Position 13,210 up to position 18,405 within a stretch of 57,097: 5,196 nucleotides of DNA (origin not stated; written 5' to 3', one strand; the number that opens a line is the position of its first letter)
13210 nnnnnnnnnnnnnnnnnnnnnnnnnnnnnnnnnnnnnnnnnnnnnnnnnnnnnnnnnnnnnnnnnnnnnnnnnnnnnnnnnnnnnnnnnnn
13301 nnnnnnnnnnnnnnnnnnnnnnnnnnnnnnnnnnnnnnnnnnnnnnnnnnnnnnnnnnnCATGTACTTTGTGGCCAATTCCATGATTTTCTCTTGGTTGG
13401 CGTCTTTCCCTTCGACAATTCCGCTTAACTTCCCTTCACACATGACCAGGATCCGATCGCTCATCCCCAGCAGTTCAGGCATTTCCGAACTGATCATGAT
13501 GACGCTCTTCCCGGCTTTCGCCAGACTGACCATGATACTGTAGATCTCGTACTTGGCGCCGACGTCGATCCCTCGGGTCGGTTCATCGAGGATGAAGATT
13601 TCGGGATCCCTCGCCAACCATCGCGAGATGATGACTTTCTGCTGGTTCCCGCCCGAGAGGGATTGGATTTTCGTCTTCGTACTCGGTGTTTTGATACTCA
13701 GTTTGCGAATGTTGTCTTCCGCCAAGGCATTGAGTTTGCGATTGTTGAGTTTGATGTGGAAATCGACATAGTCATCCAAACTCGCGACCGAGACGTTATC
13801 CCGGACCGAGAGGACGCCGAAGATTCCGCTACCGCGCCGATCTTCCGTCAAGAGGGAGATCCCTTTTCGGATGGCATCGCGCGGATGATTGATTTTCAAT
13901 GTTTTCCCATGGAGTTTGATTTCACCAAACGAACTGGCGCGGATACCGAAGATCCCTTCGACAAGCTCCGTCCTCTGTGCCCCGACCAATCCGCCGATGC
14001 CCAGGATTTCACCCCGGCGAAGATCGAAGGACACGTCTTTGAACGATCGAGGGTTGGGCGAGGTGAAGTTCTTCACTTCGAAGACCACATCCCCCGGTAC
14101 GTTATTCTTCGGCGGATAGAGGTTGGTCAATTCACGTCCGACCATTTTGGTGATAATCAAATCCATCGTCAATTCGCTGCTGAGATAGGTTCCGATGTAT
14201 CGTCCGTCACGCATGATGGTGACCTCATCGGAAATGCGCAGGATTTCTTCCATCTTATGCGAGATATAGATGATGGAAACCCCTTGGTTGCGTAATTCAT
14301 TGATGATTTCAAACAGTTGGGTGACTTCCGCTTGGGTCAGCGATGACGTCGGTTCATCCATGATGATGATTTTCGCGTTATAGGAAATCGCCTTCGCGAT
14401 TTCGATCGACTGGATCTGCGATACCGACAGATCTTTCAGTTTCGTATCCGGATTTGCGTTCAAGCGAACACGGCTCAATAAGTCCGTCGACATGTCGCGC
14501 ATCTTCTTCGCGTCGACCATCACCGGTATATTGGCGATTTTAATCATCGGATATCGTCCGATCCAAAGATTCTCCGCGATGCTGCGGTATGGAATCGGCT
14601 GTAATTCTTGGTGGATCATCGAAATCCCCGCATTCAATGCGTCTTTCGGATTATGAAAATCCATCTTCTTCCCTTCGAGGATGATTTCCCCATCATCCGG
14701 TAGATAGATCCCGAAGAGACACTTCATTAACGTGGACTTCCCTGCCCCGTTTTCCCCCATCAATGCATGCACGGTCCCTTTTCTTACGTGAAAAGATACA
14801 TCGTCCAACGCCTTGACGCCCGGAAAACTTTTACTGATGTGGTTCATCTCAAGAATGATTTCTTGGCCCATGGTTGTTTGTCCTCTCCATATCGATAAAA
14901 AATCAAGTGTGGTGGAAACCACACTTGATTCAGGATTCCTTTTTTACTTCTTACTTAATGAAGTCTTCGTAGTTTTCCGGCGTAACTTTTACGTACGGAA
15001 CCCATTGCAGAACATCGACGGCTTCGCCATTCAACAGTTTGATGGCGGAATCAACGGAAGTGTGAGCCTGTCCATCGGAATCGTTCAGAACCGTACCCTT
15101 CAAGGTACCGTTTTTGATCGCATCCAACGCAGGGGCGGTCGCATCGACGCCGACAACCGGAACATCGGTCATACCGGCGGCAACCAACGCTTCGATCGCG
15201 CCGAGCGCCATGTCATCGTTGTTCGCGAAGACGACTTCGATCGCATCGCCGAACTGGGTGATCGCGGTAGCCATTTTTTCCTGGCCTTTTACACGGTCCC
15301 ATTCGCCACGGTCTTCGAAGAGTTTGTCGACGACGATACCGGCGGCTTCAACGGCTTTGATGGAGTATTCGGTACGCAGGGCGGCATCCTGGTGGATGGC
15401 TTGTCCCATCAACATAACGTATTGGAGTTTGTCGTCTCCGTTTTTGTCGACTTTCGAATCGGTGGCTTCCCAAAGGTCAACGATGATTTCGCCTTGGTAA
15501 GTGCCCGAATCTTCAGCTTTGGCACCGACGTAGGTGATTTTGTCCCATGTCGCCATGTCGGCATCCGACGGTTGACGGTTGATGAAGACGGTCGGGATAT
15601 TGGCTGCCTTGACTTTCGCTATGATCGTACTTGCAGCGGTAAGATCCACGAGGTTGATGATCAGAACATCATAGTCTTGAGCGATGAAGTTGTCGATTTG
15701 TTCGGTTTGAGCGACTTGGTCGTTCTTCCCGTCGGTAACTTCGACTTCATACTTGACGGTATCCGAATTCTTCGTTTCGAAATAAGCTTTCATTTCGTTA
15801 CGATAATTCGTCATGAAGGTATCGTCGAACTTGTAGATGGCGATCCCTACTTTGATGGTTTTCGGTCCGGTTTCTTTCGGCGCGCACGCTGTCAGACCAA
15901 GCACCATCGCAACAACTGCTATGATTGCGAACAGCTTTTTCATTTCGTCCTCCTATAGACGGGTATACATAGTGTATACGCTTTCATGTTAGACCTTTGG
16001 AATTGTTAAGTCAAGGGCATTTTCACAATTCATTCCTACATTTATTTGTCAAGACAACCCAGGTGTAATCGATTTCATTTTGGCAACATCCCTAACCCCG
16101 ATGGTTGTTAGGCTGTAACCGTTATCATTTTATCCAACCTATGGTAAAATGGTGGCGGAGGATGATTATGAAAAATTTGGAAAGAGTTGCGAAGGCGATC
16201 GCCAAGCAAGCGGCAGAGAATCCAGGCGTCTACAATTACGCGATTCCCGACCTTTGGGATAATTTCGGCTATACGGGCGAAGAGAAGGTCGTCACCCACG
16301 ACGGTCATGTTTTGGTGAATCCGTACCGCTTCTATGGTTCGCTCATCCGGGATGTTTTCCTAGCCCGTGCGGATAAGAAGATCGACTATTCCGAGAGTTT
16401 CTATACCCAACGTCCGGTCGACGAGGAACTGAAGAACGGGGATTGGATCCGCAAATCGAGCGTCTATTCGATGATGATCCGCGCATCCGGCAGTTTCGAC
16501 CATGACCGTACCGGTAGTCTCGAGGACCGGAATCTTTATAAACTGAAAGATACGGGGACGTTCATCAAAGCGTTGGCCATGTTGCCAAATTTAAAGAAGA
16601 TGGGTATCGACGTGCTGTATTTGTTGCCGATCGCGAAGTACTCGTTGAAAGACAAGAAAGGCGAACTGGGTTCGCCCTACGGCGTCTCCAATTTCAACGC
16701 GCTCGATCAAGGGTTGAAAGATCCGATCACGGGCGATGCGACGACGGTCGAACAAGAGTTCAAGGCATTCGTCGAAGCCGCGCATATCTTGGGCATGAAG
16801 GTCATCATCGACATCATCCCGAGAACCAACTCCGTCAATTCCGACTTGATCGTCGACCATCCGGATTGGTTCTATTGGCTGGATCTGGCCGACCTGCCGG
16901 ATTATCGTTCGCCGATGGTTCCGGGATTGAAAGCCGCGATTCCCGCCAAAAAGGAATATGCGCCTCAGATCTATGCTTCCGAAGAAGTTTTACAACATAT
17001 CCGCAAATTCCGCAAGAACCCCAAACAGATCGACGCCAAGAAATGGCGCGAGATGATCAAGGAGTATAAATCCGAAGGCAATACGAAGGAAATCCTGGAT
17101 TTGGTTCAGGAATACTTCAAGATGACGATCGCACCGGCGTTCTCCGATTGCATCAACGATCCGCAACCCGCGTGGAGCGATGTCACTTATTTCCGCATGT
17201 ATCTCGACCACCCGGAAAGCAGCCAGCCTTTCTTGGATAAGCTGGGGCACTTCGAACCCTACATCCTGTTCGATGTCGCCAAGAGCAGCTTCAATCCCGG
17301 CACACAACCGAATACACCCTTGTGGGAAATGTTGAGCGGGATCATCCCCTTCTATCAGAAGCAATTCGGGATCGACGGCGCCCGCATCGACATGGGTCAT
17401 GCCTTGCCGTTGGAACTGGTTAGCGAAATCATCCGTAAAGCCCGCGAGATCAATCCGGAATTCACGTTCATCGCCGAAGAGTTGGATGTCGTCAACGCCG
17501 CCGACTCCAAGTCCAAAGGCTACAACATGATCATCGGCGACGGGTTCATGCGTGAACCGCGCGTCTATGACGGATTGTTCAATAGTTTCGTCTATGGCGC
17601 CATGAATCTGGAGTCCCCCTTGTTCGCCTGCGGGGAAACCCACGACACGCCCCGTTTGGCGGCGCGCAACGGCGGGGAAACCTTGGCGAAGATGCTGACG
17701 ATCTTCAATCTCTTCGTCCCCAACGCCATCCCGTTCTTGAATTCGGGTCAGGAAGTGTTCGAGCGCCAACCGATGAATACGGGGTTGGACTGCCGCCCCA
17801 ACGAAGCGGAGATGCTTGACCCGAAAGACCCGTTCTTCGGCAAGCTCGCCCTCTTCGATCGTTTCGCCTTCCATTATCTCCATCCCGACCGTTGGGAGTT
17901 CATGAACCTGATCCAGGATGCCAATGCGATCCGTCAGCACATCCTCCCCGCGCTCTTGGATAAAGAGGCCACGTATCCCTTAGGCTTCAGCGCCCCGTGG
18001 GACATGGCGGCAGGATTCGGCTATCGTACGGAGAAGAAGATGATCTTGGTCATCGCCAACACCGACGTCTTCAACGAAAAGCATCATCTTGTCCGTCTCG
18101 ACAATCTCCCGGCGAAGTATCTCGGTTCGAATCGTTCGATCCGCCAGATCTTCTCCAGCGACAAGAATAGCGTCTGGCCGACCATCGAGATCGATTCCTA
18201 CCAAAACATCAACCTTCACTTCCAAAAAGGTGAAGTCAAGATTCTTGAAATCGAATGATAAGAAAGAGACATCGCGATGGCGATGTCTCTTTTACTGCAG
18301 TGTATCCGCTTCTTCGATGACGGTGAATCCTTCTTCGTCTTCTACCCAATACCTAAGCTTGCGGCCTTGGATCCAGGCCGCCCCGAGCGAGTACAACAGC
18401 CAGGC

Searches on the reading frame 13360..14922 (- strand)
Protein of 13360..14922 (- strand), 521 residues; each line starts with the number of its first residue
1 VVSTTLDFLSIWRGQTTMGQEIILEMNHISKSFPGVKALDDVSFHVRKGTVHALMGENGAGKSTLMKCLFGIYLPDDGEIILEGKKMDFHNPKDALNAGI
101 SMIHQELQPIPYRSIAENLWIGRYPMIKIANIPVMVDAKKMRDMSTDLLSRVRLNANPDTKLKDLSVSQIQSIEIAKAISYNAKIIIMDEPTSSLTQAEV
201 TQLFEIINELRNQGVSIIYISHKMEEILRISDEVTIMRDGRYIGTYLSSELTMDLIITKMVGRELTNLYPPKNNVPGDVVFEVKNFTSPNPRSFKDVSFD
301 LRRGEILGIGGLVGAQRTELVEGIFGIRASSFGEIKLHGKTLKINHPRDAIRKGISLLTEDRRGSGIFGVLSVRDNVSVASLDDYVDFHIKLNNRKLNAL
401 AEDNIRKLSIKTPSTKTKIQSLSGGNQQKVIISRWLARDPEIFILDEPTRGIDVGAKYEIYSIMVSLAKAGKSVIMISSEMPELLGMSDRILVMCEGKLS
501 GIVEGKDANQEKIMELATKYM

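Call 47: search_protein_families(library=pfam, proteins=[window:13360-14922:-], max_evalue=0.00001)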
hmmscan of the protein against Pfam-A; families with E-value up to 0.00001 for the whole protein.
window:13360-14922:- (521 aa): 3 families
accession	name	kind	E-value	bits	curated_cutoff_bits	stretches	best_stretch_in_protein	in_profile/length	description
PF00005.33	ABC_tran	-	4.3e-51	173.6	25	2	39-193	1-137/137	ABC transporter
PF13304.12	AAA_21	-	4.3e-08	34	27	0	52-70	2-20/304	AAA domain, putative AbiEii toxin, Type IV TA system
PF09818.15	ABC_ATPase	-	1.8e-06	27.6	23.2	0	166-239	159-248/283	P-loop domain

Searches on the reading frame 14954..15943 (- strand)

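Call 47: search_protein_families(library=pfam, proteins=[window:14954-15943:-], max_evalue=0.00001)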
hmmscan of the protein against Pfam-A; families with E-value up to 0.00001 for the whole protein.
window:14954-15943:- (330 aa): 1 family
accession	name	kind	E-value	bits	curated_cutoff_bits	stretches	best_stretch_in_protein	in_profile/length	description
PF13407.12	Peripla_BP_4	-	3.9e-51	174.5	35.1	1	32-307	1-257/258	Periplasmic binding protein domain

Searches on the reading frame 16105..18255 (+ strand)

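Call 47: search_protein_families(library=pfam, proteins=[window:16105-18255:+], max_evalue=0.00001)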
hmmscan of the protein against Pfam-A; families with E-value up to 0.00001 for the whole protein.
window:16105-18255:+ (717 aa): 2 families
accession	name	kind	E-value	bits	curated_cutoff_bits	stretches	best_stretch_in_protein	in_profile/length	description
PF14701.12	hDGE_amylase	-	1.8e-07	31.1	27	0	402-453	389-438/439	Glycogen debranching enzyme, glucanotransferase domain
PF00128.31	Alpha-amylase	-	3e-07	30.5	22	0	159-240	24-90/446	Alpha amylase, catalytic domain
